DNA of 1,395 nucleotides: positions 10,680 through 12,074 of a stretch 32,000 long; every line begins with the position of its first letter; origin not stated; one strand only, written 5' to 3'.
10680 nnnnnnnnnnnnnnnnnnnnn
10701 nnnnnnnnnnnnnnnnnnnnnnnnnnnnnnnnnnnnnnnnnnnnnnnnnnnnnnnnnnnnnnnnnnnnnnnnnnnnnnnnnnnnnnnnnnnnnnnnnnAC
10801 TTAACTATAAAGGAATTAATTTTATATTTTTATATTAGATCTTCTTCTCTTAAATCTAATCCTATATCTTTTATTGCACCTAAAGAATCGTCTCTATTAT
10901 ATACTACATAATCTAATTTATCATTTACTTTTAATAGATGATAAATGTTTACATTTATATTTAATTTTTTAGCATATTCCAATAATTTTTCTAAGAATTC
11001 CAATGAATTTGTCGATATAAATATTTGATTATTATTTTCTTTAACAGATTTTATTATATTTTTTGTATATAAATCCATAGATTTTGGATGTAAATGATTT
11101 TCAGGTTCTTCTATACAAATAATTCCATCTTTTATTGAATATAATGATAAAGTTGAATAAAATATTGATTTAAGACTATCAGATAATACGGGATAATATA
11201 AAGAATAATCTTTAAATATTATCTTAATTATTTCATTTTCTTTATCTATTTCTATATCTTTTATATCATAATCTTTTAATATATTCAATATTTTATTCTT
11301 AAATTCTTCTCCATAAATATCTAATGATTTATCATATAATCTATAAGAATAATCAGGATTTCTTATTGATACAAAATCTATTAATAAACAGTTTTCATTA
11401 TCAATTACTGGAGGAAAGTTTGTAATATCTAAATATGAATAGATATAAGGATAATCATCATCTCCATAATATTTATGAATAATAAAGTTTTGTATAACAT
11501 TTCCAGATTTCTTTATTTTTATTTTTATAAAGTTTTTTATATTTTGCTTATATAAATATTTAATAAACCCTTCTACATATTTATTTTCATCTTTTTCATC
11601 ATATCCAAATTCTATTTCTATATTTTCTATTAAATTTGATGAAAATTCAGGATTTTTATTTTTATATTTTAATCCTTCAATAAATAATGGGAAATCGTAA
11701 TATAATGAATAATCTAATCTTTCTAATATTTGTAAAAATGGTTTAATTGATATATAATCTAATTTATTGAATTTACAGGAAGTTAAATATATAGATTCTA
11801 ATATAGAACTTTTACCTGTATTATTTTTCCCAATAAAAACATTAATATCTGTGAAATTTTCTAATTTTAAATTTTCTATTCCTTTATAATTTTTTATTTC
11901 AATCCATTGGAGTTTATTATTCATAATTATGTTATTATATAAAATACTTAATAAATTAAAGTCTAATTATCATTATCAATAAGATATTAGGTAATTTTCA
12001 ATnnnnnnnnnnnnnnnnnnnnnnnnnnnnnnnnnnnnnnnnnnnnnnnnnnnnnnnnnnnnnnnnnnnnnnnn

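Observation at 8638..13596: Candidate undescribed ATPase-centred system inserted in the glycan locus: two small proteins, an AAA_21-like ATPase, a membrane protein and a 436-aa unknown, facing a second ATPase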

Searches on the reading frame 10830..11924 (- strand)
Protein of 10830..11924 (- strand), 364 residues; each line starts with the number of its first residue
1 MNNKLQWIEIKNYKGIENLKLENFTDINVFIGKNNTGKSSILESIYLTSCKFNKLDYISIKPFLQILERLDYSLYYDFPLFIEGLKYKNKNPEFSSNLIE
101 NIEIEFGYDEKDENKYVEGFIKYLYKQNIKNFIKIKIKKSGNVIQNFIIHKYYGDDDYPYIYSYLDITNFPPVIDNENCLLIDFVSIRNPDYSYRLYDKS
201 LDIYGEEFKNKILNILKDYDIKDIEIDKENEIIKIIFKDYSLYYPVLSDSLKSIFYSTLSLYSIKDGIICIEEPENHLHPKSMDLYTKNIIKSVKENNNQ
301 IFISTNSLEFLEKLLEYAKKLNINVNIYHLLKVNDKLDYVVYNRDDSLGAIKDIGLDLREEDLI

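Call 3: search_protein_families(library=pfam, proteins=[window:10830-11924:-], max_evalue=0.1)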
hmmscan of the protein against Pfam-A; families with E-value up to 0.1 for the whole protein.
window:10830-11924:- (364 aa): 6 families
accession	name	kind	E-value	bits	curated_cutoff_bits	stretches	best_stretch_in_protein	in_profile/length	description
PF13175.12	AAA_15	-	4.8e-16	59.8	32.1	2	265-308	328-371/374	AAA ATPase domain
PF13304.12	AAA_21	-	2.7e-13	51.1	27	2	217-311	194-303/304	AAA domain, putative AbiEii toxin, Type IV TA system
PF11398.14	DUF2813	-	1.6e-08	34.7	21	1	5-48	3-45/372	Protein of unknown function (DUF2813)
PF02463.25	SMC_N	-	0.00018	21.5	40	1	5-47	2-47/220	RecF/RecN/SMC N terminal domain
PF14528.11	LAGLIDADG_3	-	0.0009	19.9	22.5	1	293-330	16-55/82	LAGLIDADG-like domain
PF13476.12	AAA_23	-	0.046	14.8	27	0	8-193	2-155/201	AAA domain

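Call 4: search_protein_families(library=padloc, proteins=[window:10830-11924:-], max_evalue=0.1)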
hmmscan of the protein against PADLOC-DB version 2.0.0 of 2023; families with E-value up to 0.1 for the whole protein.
window:10830-11924:- (364 aa): 107 families (the best 25 are shown)
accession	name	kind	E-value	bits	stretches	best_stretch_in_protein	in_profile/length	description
PDLC04608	PDC-M38A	-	5.3e-33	113.2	1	1-359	1-366/367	-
PDLC02336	AbiLi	-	4.9e-26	90.1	1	6-346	3-328/340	AbiLi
PDLC04609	PDC-M38A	-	4.6e-25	86.6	1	5-359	2-371/371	-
PDLC04607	PDC-M38A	-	2.8e-24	83.4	1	2-359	381-714/715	-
PDLC02979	AriA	-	1.5e-18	65.7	1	4-308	2-370/373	-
PDLC04182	HEC-01A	-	2.9e-17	60.8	2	250-314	290-354/406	-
PDLC02981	AriAB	-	5.6e-17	59.7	2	5-50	3-48/694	-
PDLC02915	ATPase-Toprim_I-B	-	5.9e-17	59.7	2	5-103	3-99/623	-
PDLC02980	AriA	-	1.5e-16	59.2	1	27-311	1-303/304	-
PDLC04611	PDC-M38A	-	3.1e-16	57.9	1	6-321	3-340/383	-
PDLC04176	HEC-01A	-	6.7e-16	56.6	2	5-223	3-211/371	-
PDLC04175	HEC-01A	-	8.5e-16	55.9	2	1-47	1-47/363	-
PDLC04214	HEC-02A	-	9.5e-16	56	2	5-49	2-46/338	-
PDLC03878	NsnB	-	9.6e-15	53.2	2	261-322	232-291/345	-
PDLC02358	Old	-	3.7e-14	50.4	2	4-47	3-45/578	Old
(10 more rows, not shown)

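Call 9: search_protein_families(library=ncbifam, proteins=[window:10830-11924:-], max_evalue=0.1)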
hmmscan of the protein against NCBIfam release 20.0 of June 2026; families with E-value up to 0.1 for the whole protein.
window:10830-11924:- (364 aa): 9 families
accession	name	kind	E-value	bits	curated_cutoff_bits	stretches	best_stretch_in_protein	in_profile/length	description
NF038234.1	retron_eff_Eco8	equivalog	3.5e-13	49.1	250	2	6-141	4-126/679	retron Eco8 family effector endonuclease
NF047739.1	antiphage_MADS3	equivalog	2.2e-11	43.6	420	2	256-308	326-376/427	methylation-associated defense system AAA family ATPase MAD3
NF041760.1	PtuA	equivalog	5.3e-10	38.8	500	1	4-51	51-98/524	retron Ec78 anti-phage system effector ATPase PtuA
TIGR00611.2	recf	equivalog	2.4e-09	36.8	172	1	7-49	3-45/339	DNA replication/repair protein RecF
NF003034.1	PRK03918.1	equivalog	1.8e-05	23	700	1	4-47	2-45/878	DNA double-strand break repair ATPase Rad50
NF008956.1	PRK12299.1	equivalog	0.012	14.6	300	1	18-85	152-220/327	GTPase ObgE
TIGR02729.1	Obg_CgtA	equivalog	0.016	14.2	280.25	1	19-84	152-218/329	Obg family GTPase CgtA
NF010680.0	PRK14079.1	equivalog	0.039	13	386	1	5-48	3-46/349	recombination protein F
NF002572.0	PRK02224.1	equivalog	0.099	10.9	1087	0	4-47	2-45/888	DNA double-strand break repair ATPase Rad50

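Call 12: find_homologous_proteins(query=window:10830-11924:-, max_evalue=0.001)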
Query window:10830-11924:- (364 aa): 147 proteins with E <= 0.001 among 7135 candidates; the best 120 are listed.
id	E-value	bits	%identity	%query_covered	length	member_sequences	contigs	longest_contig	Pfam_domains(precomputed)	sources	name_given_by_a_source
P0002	3.6e-229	778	100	100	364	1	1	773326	PF11398.15,PF13175.13,PF13304.13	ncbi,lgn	ncbi:hypothetical protein YN1_7240 [Nanoarchaeota archaeon]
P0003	2.3e-59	220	43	98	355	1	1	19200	PF11398.15,PF13175.13,PF02463.26,PF13166.13,PF13304.13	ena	-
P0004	9.8e-58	214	38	98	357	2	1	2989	PF11398.15,PF13175.13,PF02463.26,PF13304.13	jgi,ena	-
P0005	4.9e-53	199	37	99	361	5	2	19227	PF11398.15,PF13175.13,PF13476.13,PF02463.26,PF13304.13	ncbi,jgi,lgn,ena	-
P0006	4.3e-43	166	36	98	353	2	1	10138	PF11398.15,PF13175.13,PF02463.26,PF13304.13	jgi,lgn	-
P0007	1.2e-42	165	42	43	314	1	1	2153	PF11398.15,PF13175.13,PF13166.13,PF13304.13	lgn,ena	-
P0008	2.5e-38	151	46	34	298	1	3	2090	PF11398.15,PF13175.13,PF13476.13,PF02463.26,PF13166.13,PF13304.13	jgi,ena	jgi:AAA15 family ATPase/GTPase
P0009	9.8e-37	145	39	46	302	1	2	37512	PF11398.15,PF13175.13,PF13476.13,PF02463.26,PF13304.13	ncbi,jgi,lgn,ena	-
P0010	1.0e-36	145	32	98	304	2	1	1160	PF11398.15,PF13175.13,PF02463.26,PF13304.13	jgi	jgi:AAA15 family ATPase/GTPase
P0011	3.6e-36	144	42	34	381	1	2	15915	PF11398.15,PF13175.13,PF13476.13,PF02463.26,PF13166.13,PF13304.13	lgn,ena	-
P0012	1.8e-35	141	35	98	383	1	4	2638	PF11398.15,PF13175.13,PF13476.13,PF02463.26,PF13304.13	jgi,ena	jgi:ABC-type histidine transport system ATPase subunit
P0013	2.0e-35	141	31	98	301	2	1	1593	PF11398.15,PF13175.13,PF02463.26,PF13304.13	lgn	-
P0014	2.3e-34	138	44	34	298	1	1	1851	PF11398.15,PF13175.13,PF13476.13,PF02463.26,PF13304.13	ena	-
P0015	4.4e-34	137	35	98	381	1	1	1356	PF11398.15,PF13175.13,PF13476.13,PF02463.26,PF13304.13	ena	-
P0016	4.9e-34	137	30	98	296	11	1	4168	PF13175.13,PF13476.13,PF13304.13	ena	-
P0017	1.5e-32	132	33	99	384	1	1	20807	PF11398.15,PF13175.13,PF13476.13,PF02463.26,PF13166.13,PF13304.13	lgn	-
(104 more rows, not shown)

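Call 16: find_encoding_contigs(protein=P0003, flank=6000, max_places=3)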
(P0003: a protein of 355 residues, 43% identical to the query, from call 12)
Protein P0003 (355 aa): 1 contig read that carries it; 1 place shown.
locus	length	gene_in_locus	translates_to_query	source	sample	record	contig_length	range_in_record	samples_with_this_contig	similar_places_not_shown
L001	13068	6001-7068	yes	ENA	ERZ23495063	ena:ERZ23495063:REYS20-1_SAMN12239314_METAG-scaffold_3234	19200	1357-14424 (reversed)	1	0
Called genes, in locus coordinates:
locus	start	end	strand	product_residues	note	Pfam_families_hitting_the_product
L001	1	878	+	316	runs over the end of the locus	PF01171:ATP_bind_3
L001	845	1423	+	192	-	PF01381:HTH_3, PF12844:HTH_19, PF13560:HTH_31, PF00571:CBS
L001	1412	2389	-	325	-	PF01968:Hydantoinase_A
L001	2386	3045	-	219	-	PF01022:HTH_5, PF13412:HTH_24, PF02830:V4R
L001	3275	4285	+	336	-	PF00709:Adenylsucc_synt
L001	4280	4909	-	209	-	PF02811:PHP, PF13263:PHP_C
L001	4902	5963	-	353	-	PF01916:DS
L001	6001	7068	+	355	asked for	PF02463:SMC_N (faint), PF11398:DUF2813 (weak), PF13166:AAA_13 (faint), PF13175:AAA_15, PF13304:AAA_21, PF13175:AAA_15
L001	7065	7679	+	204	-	PF20469:OLD-like_TOPRIM (faint)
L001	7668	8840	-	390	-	PF00764:Arginosuc_synth, PF20979:Arginosuc_syn_C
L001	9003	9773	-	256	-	PF00482:T2SSF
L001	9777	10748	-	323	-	PF13439:Glyco_transf_4, PF00534:Glycos_transf_1, PF13692:Glyco_trans_1_4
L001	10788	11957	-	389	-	PF02441:Flavoprotein, PF04127:DFP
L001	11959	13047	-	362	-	PF00149:Metallophos, PF12850:Metallophos_2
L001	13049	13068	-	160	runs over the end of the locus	PF08617:CGI-121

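Call 17: find_encoding_contigs(protein=P0005, flank=6000, max_places=3)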
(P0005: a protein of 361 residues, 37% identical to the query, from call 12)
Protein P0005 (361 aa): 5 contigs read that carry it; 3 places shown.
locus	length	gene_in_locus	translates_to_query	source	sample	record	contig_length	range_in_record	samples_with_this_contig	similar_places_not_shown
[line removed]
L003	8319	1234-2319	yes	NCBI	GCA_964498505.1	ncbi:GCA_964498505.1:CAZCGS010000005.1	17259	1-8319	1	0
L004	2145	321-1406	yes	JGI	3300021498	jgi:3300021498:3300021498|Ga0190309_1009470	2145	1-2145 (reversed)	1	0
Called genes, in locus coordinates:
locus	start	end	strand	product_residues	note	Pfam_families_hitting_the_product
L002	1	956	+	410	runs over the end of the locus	PF01142:TruD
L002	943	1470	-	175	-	PF04919:DUF655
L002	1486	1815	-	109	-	PF03874:RNA_pol_Rpb4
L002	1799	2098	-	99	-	PF01157:Ribosomal_L21e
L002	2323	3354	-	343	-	PF00730:HhH-GPD, PF00633:HHH, PF01986:DUF123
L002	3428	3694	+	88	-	-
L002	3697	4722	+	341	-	-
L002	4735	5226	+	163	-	PF00149:Metallophos, PF12850:Metallophos_2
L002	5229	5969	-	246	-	PF01145:Band_7, PF13421:Band_7_1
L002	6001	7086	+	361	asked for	PF02463:SMC_N (weak), PF11398:DUF2813 (faint), PF13175:AAA_15, PF13476:AAA_23, PF13175:AAA_15, PF13304:AAA_21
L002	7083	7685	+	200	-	-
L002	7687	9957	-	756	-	PF05496:RuvB_N (weak), PF00004:AAA (faint), PF14890:Intein_splicing, PF14528:LAGLIDADG_3 (faint), PF13177:DNA_pol3_delta2, PF21960:RCF1-5-like_lid, PF25361:AAA_lid_RFC1 (weak), PF08542:Rep_fac_C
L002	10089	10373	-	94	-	-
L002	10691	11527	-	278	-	PF01866:Diphthamide_syn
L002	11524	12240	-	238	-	PF01381:HTH_3, PF12844:HTH_19 (weak), PF13560:HTH_31 (weak)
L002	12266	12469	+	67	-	-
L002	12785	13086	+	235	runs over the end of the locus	-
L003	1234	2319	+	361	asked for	PF02463:SMC_N (weak), PF11398:DUF2813 (faint), PF13175:AAA_15, PF13476:AAA_23, PF13175:AAA_15, PF13304:AAA_21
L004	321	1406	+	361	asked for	PF02463:SMC_N (weak), PF11398:DUF2813 (faint), PF13175:AAA_15, PF13476:AAA_23, PF13175:AAA_15, PF13304:AAA_21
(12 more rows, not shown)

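Call 19: find_encoding_contigs(protein=P0006, flank=5000, max_places=2)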
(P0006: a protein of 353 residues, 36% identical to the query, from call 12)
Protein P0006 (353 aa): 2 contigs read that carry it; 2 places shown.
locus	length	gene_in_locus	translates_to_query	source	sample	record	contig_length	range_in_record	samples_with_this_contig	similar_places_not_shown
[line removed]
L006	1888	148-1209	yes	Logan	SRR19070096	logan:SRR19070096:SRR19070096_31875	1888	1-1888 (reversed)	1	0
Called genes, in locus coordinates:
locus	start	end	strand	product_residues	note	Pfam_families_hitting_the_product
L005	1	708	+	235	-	?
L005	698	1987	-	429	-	PF02881:SRP54_N, PF00448:SRP54, PF01656:CbiA, PF02978:SRP_SPB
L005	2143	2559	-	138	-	PF01986:DUF123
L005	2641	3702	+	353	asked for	PF02463:SMC_N (faint), PF11398:DUF2813 (faint), PF13175:AAA_15, PF13304:AAA_21, PF13175:AAA_15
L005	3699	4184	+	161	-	-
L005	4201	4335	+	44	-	-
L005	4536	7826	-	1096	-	PF02384:N6_Mtase, PF20473:MmeI_Mtase (weak), PF07669:Eco57I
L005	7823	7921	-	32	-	-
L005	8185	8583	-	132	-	-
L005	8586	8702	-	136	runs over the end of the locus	-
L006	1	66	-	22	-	?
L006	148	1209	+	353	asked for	PF02463:SMC_N (faint), PF11398:DUF2813 (faint), PF13175:AAA_15, PF13304:AAA_21, PF13175:AAA_15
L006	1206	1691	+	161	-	-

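Call 20: find_encoding_contigs(protein=P0017, flank=5000, max_places=2)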
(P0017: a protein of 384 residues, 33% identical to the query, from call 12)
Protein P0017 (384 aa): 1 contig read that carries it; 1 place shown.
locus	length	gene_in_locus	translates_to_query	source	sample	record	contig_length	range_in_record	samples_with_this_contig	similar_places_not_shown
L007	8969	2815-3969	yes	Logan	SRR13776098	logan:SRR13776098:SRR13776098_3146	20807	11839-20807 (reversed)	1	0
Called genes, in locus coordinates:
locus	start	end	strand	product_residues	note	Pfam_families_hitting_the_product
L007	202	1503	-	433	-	-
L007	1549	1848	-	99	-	PF04930:FUN14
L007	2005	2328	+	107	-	PF03551:PadR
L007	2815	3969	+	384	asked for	PF02463:SMC_N (faint), PF11398:DUF2813 (faint), PF13166:AAA_13 (faint), PF13175:AAA_15, PF13476:AAA_23 (weak), PF13304:AAA_21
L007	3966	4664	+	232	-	-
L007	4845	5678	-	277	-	PF01048:PNP_UDP_1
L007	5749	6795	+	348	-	PF00291:PALP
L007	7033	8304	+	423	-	PF04894:Nre_N, PF04895:Nre_C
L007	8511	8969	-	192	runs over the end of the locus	-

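Call 22: search_protein_families(library=padloc, proteins=[L001:7065-7679:+, L002:7083-7685:+, L005:3699-4184:+, L007:3966-4664:+], max_evalue=0.1)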
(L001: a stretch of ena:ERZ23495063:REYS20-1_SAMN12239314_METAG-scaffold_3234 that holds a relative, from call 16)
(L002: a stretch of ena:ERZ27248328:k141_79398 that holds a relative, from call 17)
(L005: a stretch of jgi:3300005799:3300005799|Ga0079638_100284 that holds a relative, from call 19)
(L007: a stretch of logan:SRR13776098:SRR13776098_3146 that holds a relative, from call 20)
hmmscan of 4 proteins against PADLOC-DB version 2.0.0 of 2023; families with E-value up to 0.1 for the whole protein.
L001:7065-7679:+ (204 aa): 4 families
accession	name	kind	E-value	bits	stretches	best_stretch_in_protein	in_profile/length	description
PDLC04618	PDC-M38B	-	4.6e-07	27.4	1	3-113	4-109/244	-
PDLC04620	PDC-M38B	-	3.1e-05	21.7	1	3-109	4-110/250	-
PDLC02966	RT-Toprim_I-C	-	0.00016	18.3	1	3-144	353-477/568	single gene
PDLC02963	RT-Toprim_I-C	-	0.00017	18.3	1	2-120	350-450/552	single gene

L002:7083-7685:+ (200 aa): 6 families
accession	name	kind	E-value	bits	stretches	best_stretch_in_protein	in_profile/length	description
PDLC04619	PDC-M38B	-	1.4e-08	32.7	1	3-105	2-111/240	-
PDLC04618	PDC-M38B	-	6.8e-07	26.9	1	3-105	2-113/244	-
PDLC04620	PDC-M38B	-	7e-07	27.1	1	4-101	3-109/250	-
PDLC02966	RT-Toprim_I-C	-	5e-05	20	1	2-104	350-455/568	single gene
PDLC02963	RT-Toprim_I-C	-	0.00017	18.3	1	2-114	348-467/552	single gene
PDLC04623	PDC-M38B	-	0.00024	18.9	1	1-100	1-85/219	-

L005:3699-4184:+ (161 aa): 3 families
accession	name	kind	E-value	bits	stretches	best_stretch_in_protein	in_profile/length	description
PDLC04618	PDC-M38B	-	4.4e-06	24.2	1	1-105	1-97/244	-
PDLC04623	PDC-M38B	-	0.0016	16.2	1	74-157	88-171/219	-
PDLC01354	Csx1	-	0.015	13.2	1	7-78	123-186/189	CAS-III; associated_signaling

L007:3966-4664:+ (232 aa): 0 families

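Call 23: search_protein_families(library=pfam, proteins=[L001:7065-7679:+, L002:7083-7685:+, L005:3699-4184:+, L007:3966-4664:+], max_evalue=1)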
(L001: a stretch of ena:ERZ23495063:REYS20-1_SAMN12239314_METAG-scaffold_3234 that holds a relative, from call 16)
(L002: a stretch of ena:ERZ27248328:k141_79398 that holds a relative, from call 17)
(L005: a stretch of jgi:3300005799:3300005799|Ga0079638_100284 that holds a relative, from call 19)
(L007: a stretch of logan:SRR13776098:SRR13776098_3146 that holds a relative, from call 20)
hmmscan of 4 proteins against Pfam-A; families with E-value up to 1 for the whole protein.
L001:7065-7679:+ (204 aa): 2 families
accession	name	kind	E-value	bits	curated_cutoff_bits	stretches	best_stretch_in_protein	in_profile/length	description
PF20469.4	OLD-like_TOPRIM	-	2.4e-05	25.2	23.2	1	41-79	21-57/67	Overcoming lysogenization defect protein-like, TOPRIM domain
PF13707.11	RloB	-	0.018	15.7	31.5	1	31-105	29-84/195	RloB-like protein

L002:7083-7685:+ (200 aa): 3 families
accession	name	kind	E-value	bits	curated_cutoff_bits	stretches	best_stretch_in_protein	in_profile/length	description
PF11536.14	DUF3226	-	0.0014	18.9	27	1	4-105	2-84/208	Protein of unknown function (DUF3226)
PF20469.4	OLD-like_TOPRIM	-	0.0077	17.2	23.2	1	3-28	4-30/67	Overcoming lysogenization defect protein-like, TOPRIM domain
PF18665.6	TetR_C_37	-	0.039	15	27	1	12-84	4-75/117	Tetracyclin repressor-like, C-terminal domain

L005:3699-4184:+ (161 aa): 3 families
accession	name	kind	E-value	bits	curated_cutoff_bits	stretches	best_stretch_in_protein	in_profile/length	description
PF13315.11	DUF4085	-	0.029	14.5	24.1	1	56-137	59-139/205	Protein of unknown function (DUF4085)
PF00367.25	PTS_EIIB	-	0.085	12.7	27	1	66-79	3-16/34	phosphotransferase system, EIIB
PF20469.4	OLD-like_TOPRIM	-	0.29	12.2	23.2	0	60-102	30-67/67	Overcoming lysogenization defect protein-like, TOPRIM domain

L007:3966-4664:+ (232 aa): 0 families

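Call 43: find_related_loci(query=A1, collection=genome_contigs, flank=5000)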
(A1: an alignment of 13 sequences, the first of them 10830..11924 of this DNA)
Query A1 (364 aa) in genome_contigs; peptide patterns used: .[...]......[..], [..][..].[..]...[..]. (x = any residue, [..] = any of these).
599 stretches matched a pattern (row limit reached: there are more); 90 encode a relative of the query (tblastn E <= 1e-3); the best 80 are kept; 80 distinct loci.
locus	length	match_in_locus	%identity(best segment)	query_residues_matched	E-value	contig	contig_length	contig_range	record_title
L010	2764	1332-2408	31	5-359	9e-31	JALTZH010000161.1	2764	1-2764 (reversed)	MAG: archaeon isolate S141_metabat2_scaf2bin.124 S141_NODE_46627_length_2764_cov_4.312476, whole genome shotgun sequence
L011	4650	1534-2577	26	5-359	2e-30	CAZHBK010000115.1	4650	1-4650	MAG TPA_asm: uncultured Nitrososphaeria archaeon isolate SRP141559_co1_81 genome assembly, contig: NODE_11934_length_465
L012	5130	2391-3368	28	5-360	7e-26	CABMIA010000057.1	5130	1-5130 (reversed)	uncultured archaeon isolate LFW-280_1_1 genome assembly, contig: LFW28011_15, whole genome shotgun sequence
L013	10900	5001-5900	39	3-359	1e-24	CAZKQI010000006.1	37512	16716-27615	MAG TPA_asm: uncultured archaeon isolate SRP141559_co1_87 genome assembly, contig: NODE_369_length_37512_cov_11.718050,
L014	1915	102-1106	28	5-363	2e-24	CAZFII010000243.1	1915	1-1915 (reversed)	MAG TPA_asm: uncultured archaeon isolate binchicken_co357_45 genome assembly, contig: NODE_40052_length_1915_cov_4.32957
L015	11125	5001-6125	41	4-359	2e-18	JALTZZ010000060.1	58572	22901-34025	MAG: archaeon isolate S141_metabat2_scaf2bin.181 S141_NODE_262_length_58572_cov_6.499119, whole genome shotgun sequence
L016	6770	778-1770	26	5-359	6e-16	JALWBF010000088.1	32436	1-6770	MAG: Archaeoglobaceae archaeon isolate T10_metabat2_scaf2bin.120 T10_NODE_273_length_32436_cov_6.199109, whole genome sh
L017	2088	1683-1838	63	4-54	7e-15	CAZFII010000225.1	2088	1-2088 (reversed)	MAG TPA_asm: uncultured archaeon isolate binchicken_co357_45 genome assembly, contig: NODE_35024_length_2088_cov_4.97097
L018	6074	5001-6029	25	8-358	5e-14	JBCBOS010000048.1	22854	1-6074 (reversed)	MAG: Bacteroidota bacterium isolate J06633_12 NODE_48_length_22854_cov_12.454925, whole genome shotgun sequence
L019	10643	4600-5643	27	5-358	3e-12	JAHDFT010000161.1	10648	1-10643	MAG: Bacteroidetes bacterium isolate MAG-29 RZ_17744, whole genome shotgun sequence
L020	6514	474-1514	30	8-363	3e-12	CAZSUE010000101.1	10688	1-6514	MAG TPA_asm: uncultured archaeon isolate SRP141376_co2_2 genome assembly, contig: NODE_11749_length_10688_cov_4.271325,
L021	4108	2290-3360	46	4-359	2e-11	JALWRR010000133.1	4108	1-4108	MAG: Promethearchaeati archaeon isolate M2_metabat1_scaf2bin.245 M2_NODE_43889_length_4108_cov_2.326300, whole genome sh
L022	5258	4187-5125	37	5-314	2e-10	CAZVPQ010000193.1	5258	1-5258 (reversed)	MAG TPA_asm: uncultured Hyphomicrobiales bacterium isolate binchicken_co164_181 genome assembly, contig: NODE_8299_lengt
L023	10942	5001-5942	36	8-327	4e-10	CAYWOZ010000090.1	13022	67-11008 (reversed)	MAG TPA_asm: uncultured Saprospiraceae bacterium isolate SRP065251_co1_58 genome assembly, contig: NODE_3883_length_1302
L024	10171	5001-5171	44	1-57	4e-10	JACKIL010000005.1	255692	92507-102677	MAG: Caulobacterales bacterium isolate HK-STAS-PROT-7 HK-STAS-PROT-7_5, whole genome shotgun sequence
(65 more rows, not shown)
